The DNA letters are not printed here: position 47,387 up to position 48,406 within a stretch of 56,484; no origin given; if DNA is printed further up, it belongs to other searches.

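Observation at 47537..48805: Exosome cap protein Csl4 fused to a zinc knuckle, a textbook RRM and an RG tail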

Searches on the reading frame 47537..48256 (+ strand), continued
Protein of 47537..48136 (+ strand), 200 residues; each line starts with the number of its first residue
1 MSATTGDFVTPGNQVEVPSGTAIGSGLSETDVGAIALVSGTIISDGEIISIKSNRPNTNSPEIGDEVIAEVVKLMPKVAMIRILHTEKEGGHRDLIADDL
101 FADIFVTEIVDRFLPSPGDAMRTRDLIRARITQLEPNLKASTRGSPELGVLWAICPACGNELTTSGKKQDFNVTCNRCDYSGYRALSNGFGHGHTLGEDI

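Call 55: search_solved_structures(query=A3, max_evalue=0.01, show_alignments=2)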
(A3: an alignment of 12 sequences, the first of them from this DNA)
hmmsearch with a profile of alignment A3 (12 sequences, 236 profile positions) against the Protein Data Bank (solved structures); distinct sequences matched with E-value up to 0.01: 20.
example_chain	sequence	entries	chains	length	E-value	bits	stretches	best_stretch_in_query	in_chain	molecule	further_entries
2ba1_A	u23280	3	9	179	8.5e-29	103.7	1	4-188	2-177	Archaeal exosome RNA binding protein CSL4 | Putative uncharacterized protein AF_0206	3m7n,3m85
6d6q_I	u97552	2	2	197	5.3e-11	45.4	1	5-182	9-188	Exosome complex component CSL4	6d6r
6h25_I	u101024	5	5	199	5.5e-11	45.4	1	5-182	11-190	Exosome complex component CSL4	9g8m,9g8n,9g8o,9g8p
2nn6_I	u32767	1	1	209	6.9e-11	45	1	5-182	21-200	3'-5' exoribonuclease CSL4 homolog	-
6d6q_H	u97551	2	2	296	7.9e-10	41.6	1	3-78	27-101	Exosome complex component RRP4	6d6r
6h25_H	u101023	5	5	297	7.9e-10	41.6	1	3-78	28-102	Exosome complex component RRP4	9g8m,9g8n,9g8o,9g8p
2nn6_H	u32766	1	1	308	8.5e-10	41.5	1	3-78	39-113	Exosome complex exonuclease RRP4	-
8pel_I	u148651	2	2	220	1.7e-08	37.2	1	53-158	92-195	Putative exosome 3'->5 protein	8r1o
8pel_H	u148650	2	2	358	5.8e-08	35.5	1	2-77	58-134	Putative exosome complex protein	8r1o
5jea_H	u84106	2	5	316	3.4e-07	33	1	3-80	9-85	Exosome complex component RRP4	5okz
5g06_H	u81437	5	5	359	4.8e-07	32.5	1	3-80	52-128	EXOSOME COMPLEX COMPONENT RRP4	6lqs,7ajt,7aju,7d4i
4ifd_H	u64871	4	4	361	4.8e-07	32.5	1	3-80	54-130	Exosome complex component RRP4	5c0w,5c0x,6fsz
4oo1_H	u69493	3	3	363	4.9e-07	32.5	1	3-80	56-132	Exosome complex component RRP4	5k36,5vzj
8qcf_I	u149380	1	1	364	4.9e-07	32.4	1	3-80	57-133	Exosome complex component RRP4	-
2ba0_A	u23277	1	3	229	9.8e-07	31.5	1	4-74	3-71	Archaeal exosome RNA binding protein RRP4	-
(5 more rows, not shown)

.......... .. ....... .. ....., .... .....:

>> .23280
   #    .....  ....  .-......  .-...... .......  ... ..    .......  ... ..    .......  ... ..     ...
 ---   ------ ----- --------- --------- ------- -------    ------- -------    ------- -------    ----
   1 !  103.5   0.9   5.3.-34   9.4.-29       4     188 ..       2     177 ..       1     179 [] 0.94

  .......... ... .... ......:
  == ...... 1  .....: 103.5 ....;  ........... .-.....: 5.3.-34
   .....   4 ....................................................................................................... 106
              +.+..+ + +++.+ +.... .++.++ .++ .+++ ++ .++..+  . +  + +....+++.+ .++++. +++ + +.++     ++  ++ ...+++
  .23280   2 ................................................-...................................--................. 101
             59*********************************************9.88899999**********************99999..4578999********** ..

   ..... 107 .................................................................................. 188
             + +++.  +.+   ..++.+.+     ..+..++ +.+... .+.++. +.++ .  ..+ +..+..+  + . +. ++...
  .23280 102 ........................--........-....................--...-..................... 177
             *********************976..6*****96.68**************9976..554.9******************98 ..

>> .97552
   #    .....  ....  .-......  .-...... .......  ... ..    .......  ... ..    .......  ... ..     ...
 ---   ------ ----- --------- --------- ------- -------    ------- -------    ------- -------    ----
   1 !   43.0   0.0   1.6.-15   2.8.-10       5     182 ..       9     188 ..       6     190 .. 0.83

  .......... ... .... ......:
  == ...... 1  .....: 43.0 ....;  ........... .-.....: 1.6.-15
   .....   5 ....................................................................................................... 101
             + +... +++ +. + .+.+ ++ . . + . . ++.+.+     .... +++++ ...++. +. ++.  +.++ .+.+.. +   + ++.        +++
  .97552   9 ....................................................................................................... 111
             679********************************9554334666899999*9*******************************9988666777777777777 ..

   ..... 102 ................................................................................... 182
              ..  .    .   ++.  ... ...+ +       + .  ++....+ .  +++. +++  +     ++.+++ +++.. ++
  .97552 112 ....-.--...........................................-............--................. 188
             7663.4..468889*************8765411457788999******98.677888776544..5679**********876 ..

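Call 60: find_homologous_proteins(query=A6, max_evalue=0.00001)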
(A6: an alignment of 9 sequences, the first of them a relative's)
Query A6 (9 sequences) (469 aa, profile of the alignment): 534 proteins with E <= 0.00001 among 8000 candidates; the best 120 are listed.
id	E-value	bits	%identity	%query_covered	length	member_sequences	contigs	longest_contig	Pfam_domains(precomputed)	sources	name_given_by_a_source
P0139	1.2e-184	633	38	90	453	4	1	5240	PF00076.29,PF16367.12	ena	-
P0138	3.6e-184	631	100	100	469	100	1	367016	PF00076.29,PF14382.13,PF28441.1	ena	-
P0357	6.9e-170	584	45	90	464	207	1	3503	PF00076.29,PF14382.13,PF16842.12,PF16367.12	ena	-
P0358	8.9e-169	580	76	99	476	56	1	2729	PF00076.29,PF14382.13,PF28441.1,PF16367.12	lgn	-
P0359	2.9e-168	579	43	90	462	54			PF00076.29,PF16842.12,PF28441.1,PF16367.12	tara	tara:strand:- start:647 stop:2035 length:1389 start_codon:yes stop_codon:yes gene_type:complete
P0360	9.3e-168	577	44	90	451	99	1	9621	PF00076.29,PF16842.12,PF16367.12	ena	-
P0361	6.6e-167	574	44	96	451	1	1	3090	PF00076.29,PF16367.12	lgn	-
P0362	1.6e-166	573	43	96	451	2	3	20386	PF00076.29,PF16367.12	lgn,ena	-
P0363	2.0e-166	573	45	96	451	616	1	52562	PF00076.29,PF14382.13,PF16842.12,PF28441.1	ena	-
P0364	9.6e-158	544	43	89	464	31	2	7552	PF00076.29,PF14382.13,PF16367.12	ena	-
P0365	1.6e-157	543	42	91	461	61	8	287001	PF00076.29,PF14382.13,PF16842.12,PF16367.12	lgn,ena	-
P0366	9.6e-157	541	42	89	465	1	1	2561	PF03880.22,PF00076.29,PF14382.13,PF16367.12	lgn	-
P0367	1.2e-156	540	43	89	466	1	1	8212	PF00076.29,PF14382.13,PF16367.12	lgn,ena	-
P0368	2.1e-156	540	43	92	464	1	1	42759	PF03880.22,PF00076.29,PF14382.13,PF16367.12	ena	-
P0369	4.2e-156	539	42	89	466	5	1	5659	PF00076.29,PF14382.13,PF16367.12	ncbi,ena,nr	ncbi:MAG: hypothetical protein CMA91_00010 [Euryarchaeota archaeon]|nr:hypothetical protein [Euryarc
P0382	5.4e-149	515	40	96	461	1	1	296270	PF00076.29,PF14382.13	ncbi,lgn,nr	ncbi:MAG: exosome complex RNA-binding protein Csl4 [Candidatus Poseidoniaceae archaeon]|nr:exosome c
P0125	4.6e-108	380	31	47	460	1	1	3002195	PF23477.2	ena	-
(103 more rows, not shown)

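Call 61: find_encoding_contigs(protein=P0382, flank=10000, max_places=1)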
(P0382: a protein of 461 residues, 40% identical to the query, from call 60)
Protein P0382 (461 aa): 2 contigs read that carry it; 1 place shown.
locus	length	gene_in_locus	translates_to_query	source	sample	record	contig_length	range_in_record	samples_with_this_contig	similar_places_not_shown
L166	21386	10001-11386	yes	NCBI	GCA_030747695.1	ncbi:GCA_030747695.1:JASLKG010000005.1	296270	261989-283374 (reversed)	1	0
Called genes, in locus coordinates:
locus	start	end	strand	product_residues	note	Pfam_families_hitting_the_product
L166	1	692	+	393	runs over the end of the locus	PF00005:ABC_tran, PF13304:AAA_21 (faint), PF02463:SMC_N (weak)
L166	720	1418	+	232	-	PF01578:Cytochrom_C_asm (weak)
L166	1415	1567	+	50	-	-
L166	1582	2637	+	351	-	PF04981:NMD3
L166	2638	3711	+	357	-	PF10432:bact-PGI_C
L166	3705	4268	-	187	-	PF01551:Peptidase_M23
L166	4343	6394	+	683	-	-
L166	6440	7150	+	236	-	PF00535:Glycos_transf_2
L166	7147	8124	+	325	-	PF01118:Semialdhyde_dh, PF02774:Semialdhyde_dhC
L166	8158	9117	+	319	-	-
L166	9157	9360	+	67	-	-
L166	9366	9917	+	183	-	PF05175:MTS (weak)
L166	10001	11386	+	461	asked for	PF14382:ECR1_N (weak), PF00076:RRM_1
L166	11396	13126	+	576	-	PF04055:Radical_SAM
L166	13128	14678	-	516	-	PF01154:HMG_CoA_synt_N, PF08540:HMG_CoA_synt_C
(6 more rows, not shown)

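Call 62: find_encoding_contigs(protein=P0138, flank=10000, max_places=1)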
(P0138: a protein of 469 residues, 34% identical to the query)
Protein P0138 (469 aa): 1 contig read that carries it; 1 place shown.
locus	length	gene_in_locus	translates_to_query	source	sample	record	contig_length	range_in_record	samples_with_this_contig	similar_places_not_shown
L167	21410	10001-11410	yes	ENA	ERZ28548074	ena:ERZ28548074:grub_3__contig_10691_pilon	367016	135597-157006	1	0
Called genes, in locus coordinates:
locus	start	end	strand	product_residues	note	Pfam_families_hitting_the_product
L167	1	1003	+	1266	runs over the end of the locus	PF00801:PKD (faint)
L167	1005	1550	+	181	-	-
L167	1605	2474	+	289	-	-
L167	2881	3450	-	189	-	PF02545:Maf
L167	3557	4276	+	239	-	PF06745:ATPase, PF13481:AAA_25, PF23442:DUF7125 (weak)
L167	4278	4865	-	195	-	PF01551:Peptidase_M23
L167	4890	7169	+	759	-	-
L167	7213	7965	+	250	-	PF00535:Glycos_transf_2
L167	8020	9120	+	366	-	-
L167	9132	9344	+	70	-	PF13240:Zn_Ribbon_1 (weak)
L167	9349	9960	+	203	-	PF10294:Methyltransf_16 (weak), PF03602:Cons_hypoth95, PF05175:MTS, PF06325:PrmA, PF13649:Methyltransf_25 (weak), PF13847:Methyltransf_31 (weak)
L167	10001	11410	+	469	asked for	PF14382:ECR1_N, PF00076:RRM_1, PF28441:RRM_11 (faint), PF00076:RRM_1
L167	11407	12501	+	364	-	PF04055:Radical_SAM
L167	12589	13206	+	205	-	-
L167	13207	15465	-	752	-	PF01702:TGT, PF14810:TGT_C2 (weak), PF01472:PUA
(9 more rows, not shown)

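Call 63: find_encoding_contigs(protein=P0125, flank=10000, max_places=1)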
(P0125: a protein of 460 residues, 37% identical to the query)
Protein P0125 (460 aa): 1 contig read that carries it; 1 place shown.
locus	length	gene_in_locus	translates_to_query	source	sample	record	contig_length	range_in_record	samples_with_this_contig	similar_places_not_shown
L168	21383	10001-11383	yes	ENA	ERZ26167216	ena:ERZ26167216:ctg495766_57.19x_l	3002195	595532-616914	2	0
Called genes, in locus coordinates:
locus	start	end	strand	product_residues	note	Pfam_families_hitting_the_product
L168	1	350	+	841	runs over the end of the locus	-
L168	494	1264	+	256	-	PF00535:Glycos_transf_2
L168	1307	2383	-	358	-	PF01073:3Beta_HSD, PF01370:Epimerase, PF02719:Polysacc_synt_2, PF04321:RmlD_sub_bind, PF16363:GDP_Man_Dehyd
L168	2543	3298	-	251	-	-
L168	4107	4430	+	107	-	-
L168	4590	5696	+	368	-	PF01118:Semialdhyde_dh, PF02774:Semialdhyde_dhC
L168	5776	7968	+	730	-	-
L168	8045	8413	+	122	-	-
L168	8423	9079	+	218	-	PF06325:PrmA, PF05175:MTS (weak), PF03602:Cons_hypoth95 (weak)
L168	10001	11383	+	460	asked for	PF23477:zf_Tbcl_2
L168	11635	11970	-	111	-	-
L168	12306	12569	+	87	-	-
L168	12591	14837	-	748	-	-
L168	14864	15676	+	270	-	PF00106:adh_short, PF01370:Epimerase (faint), PF13561:adh_short_C2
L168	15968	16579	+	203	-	PF13561:adh_short_C2 (faint), PF00106:adh_short (weak)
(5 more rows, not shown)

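Call 66: search_protein_families(library=ncbifam, proteins=[P0382, P0125], max_evalue=0.00001)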
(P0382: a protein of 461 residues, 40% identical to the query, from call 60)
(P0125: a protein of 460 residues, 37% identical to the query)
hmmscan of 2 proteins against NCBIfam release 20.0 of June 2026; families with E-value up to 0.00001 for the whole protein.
P0382 (461 aa): 9 families
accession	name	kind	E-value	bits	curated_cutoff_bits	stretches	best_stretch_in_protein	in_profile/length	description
NF034126.3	PRK09521.1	equivalog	1.2e-28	100.2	90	1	4-183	2-178/180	exosome complex RNA-binding protein Csl4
NF058537.1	Rbp_regulator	equivalog_domain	8.4e-27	93.3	100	2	255-329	2-77/79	RNA-binding regulator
TIGR01622.1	SF-CC1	subfamily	6.6e-26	91.4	231.65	2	249-330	216-298/500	splicing factor, CC1-like family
TIGR01628.1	PABP-1234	subfamily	7.4e-21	74.9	497.1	1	244-411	80-246/595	polyadenylate binding protein, human types 1, 2, 3, 4 family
TIGR01642.1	U2AF_lg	subfamily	5.7e-18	64.7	310.3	1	254-330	298-375/510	U2 snRNP auxilliary factor, large subunit, splicing factor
TIGR01648.1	hnRNP-R-Q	subfamily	6.2e-15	55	317.85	1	250-389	56-187/577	hnRNP-R, Q splicing factor family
TIGR01661.1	ELAV_HUD_SF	subfamily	1e-12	48.3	279.1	1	252-330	89-170/351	ELAV/HuD family splicing factor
TIGR01659.1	sex-lethal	subfamily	1.4e-10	41.4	486.2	1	238-406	93-257/346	sex-lethal family splicing factor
TIGR01645.1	half-pint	subfamily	2.3e-06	26.7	443.95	0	260-323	208-274/607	poly-U binding splicing factor, half-pint family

P0125 (460 aa): 2 families
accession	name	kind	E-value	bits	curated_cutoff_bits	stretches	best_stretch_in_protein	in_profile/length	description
NF034126.3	PRK09521.1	equivalog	1.4e-27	96.7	90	1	6-185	3-178/180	exosome complex RNA-binding protein Csl4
TIGR04272.1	cxxc_cxxc_Mbark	domain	1.9e-21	75.5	36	2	300-331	4-35/37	CxxC-x17-CxxC domain-containing protein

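Call 83: search_protein_families(library=pfam, proteins=[P0170, P0172, P0175, P0178, P0182, P0185, P0196, P0220, P0239, P0249], max_evalue=0.001)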
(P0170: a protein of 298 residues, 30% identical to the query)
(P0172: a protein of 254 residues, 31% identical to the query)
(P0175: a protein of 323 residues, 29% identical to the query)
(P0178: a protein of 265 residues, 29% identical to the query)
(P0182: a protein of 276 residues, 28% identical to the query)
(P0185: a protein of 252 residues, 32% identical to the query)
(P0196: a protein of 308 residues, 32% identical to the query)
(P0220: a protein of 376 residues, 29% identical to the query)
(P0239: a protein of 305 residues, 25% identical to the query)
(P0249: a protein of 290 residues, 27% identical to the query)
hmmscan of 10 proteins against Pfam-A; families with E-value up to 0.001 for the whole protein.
P0170 (298 aa): 3 families
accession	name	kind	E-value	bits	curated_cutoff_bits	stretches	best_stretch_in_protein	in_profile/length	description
PF14382.12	ECR1_N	-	2.1e-11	43.8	27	1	5-40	1-36/38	Exosome complex exonuclease RRP4 N-terminal region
PF00575.29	S1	-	3e-05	24.8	22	0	97-130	30-63/74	S1 RNA binding domain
PF16432.10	DUF5029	-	0.0005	20.2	25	1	56-127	112-182/211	Domain of unknown function (DUF5029)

P0172 (254 aa): 1 family
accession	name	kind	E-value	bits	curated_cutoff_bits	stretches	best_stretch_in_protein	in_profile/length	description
PF14382.12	ECR1_N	-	3.8e-10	39.8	27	1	9-46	1-38/38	Exosome complex exonuclease RRP4 N-terminal region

P0175 (323 aa): 2 families
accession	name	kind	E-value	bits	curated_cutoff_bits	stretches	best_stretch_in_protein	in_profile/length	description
PF14382.12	ECR1_N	-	2e-11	43.9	27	1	142-179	1-38/38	Exosome complex exonuclease RRP4 N-terminal region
PF10447.15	EXOSC1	-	2.4e-05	25.4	21.2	1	198-250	3-49/112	Exosome component EXOSC1/CSL4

P0178 (265 aa): 3 families
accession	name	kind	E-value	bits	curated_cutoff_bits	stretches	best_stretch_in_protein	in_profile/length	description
PF14382.12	ECR1_N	-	5e-13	49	27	1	13-49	1-37/38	Exosome complex exonuclease RRP4 N-terminal region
PF00575.29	S1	-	4.8e-06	27.3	22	0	101-136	26-61/74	S1 RNA binding domain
PF10447.15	EXOSC1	-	0.00012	23.2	21.2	0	69-100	4-35/112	Exosome component EXOSC1/CSL4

P0182 (276 aa): 2 families
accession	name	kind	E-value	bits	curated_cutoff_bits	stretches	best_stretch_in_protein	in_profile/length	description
PF14382.12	ECR1_N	-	1.6e-11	44.2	27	1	6-42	1-37/38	Exosome complex exonuclease RRP4 N-terminal region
PF10447.15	EXOSC1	-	0.00045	21.3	21.2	0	62-89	3-30/112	Exosome component EXOSC1/CSL4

P0185 (252 aa): 2 families
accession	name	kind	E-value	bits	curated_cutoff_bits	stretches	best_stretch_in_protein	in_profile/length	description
PF14382.12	ECR1_N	-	4.8e-13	49.1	27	1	71-103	1-33/38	Exosome complex exonuclease RRP4 N-terminal region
PF22625.2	ECR1_N_2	-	5.6e-05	23.3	27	0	71-116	3-47/51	Exosome RNA binding protein RRP4 N-terminal domain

P0196 (308 aa): 1 family
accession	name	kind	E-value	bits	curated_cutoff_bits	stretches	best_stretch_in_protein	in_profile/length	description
PF14382.12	ECR1_N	-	2e-06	27.9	27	1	3-36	5-38/38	Exosome complex exonuclease RRP4 N-terminal region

P0220 (376 aa): 2 families
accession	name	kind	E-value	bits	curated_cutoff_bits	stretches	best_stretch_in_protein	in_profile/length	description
PF14382.12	ECR1_N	-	1.2e-07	31.8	27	1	194-228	1-35/38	Exosome complex exonuclease RRP4 N-terminal region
PF10447.15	EXOSC1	-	0.00093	20.3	21.2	0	251-298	4-45/112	Exosome component EXOSC1/CSL4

P0239 (305 aa): 1 family
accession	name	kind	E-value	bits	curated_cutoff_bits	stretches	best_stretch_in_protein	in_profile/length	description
PF14382.12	ECR1_N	-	3.9e-12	46.2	27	1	9-45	1-37/38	Exosome complex exonuclease RRP4 N-terminal region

P0249 (290 aa): 2 families
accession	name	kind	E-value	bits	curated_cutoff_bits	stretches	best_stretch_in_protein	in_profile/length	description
PF14382.12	ECR1_N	-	2e-15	56.7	27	1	6-43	1-38/38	Exosome complex exonuclease RRP4 N-terminal region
PF22625.2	ECR1_N_2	-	7.5e-07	29.3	27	1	5-53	2-49/51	Exosome RNA binding protein RRP4 N-terminal domain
